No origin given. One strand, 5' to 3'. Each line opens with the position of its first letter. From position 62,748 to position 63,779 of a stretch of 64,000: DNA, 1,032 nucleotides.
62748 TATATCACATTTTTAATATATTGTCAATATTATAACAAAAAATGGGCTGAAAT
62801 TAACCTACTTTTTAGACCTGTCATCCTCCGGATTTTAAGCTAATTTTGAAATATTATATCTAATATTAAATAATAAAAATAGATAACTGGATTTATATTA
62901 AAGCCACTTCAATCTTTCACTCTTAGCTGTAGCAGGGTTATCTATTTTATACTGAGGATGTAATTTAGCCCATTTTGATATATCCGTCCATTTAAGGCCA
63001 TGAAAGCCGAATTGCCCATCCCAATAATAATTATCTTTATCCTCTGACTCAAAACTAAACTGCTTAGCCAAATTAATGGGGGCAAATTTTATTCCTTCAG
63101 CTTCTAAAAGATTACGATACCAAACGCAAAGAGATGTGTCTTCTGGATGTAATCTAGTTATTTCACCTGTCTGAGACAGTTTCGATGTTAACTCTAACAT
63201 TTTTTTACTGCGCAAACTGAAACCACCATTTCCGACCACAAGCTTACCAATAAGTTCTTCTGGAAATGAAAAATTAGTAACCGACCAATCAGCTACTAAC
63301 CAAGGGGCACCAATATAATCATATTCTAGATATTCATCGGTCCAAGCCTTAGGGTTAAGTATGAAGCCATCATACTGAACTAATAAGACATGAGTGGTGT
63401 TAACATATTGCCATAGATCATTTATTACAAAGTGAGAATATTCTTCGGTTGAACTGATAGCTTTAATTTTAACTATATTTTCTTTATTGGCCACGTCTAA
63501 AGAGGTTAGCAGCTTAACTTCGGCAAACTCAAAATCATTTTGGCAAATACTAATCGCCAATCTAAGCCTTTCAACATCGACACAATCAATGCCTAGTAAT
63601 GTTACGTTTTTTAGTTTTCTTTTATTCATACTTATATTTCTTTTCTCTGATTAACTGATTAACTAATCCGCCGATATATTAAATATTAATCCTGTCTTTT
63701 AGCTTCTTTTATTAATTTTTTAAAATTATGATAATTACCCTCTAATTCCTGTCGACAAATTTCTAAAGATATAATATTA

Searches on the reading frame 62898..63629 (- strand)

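Call 54: search_protein_families(library=pfam, proteins=[window:62898-63629:-], max_evalue=0.001)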
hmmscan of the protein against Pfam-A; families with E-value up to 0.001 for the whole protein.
window:62898-63629:- (243 aa): 1 family
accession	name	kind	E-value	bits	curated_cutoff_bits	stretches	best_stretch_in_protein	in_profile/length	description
PF18922.5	DUF5672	-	1e-21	77.7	24.4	1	54-204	8-155/164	Protein of unknown function (DUF5672)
